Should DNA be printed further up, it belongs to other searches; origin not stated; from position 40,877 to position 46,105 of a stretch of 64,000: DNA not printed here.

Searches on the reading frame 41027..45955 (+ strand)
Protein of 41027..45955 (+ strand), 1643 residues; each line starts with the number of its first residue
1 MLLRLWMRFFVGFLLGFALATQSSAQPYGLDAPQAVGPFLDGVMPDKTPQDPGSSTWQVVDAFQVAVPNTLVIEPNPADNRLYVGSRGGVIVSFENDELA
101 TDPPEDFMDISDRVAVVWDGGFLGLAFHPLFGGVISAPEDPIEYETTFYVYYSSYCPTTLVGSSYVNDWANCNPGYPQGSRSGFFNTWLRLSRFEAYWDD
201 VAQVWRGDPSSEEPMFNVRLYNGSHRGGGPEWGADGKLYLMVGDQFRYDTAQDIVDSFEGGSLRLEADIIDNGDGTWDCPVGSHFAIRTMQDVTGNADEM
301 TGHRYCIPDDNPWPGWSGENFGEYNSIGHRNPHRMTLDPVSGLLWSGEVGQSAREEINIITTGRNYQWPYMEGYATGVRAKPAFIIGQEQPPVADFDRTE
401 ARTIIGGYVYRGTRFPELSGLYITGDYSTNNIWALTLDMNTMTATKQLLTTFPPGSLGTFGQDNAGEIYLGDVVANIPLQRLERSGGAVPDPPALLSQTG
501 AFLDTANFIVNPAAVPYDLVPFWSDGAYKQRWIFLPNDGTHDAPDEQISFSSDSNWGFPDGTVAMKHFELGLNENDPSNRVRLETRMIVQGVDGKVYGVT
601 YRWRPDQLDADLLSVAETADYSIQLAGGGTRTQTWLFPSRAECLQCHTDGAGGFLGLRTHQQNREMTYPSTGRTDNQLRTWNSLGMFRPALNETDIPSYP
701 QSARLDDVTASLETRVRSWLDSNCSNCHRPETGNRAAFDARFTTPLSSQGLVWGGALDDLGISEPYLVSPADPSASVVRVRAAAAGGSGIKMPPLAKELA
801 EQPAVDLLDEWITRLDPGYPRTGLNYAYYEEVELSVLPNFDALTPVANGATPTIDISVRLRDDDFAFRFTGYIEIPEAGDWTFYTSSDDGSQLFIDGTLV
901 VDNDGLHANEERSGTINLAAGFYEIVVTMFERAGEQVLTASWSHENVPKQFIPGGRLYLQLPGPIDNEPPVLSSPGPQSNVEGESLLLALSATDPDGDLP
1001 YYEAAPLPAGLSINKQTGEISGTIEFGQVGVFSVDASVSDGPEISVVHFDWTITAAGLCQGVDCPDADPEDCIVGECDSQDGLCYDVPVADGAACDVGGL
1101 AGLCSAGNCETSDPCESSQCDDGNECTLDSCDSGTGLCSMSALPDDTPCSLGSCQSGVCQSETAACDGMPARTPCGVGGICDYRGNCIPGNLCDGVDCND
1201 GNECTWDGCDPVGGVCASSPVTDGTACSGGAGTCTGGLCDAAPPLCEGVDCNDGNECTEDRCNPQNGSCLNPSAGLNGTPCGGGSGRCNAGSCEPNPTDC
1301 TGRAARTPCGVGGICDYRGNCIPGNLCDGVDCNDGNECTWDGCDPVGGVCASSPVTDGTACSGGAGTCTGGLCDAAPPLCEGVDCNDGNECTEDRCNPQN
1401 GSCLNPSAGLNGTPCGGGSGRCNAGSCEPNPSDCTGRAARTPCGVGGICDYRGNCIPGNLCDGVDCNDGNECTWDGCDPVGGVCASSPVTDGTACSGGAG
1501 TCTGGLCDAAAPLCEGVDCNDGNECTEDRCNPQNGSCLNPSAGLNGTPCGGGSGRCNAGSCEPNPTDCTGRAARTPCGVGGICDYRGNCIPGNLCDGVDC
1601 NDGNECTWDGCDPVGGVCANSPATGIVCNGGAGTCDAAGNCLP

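Call 25: search_protein_families(library=pfam, proteins=[window:41027-45955:+], max_evalue=0.001)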
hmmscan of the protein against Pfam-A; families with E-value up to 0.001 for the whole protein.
window:41027-45955:+ (1643 aa): 4 families
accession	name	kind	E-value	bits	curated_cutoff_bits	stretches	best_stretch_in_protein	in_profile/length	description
PF00526.23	Dicty_CTDC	-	9e-29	99.4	27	5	1120-1139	2-20/24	Dictyostelium (slime mold) repeat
PF07995.17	GSDH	-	1.4e-23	84.1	25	1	307-450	159-302/332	Glucose / Sorbosone dehydrogenase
PF07691.17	PA14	-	3.1e-16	59.9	24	1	861-948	42-139/147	PA14 domain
PF05345.18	He_PIG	-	2.4e-10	41.1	24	1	969-1053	1-95/96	Putative Ig domain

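Call 100: search_protein_families(library=ncbifam, proteins=[window:41027-45955:+], max_evalue=0.001)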
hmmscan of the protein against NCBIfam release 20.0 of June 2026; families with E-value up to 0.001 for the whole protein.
window:41027-45955:+ (1643 aa): 2 families
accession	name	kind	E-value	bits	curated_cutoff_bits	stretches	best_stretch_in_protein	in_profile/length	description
TIGR03806.1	chp_HNE_0200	subfamily_domain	3.8e-53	180.7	313.3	1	493-815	2-314/314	SO2930 family diheme c-type cytochrome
TIGR03606.1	non_repeat_PQQ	subfamily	1.4e-08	34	434.55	1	306-376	209-275/454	glucose/sorbosone family PQQ-dependent dehydrogenase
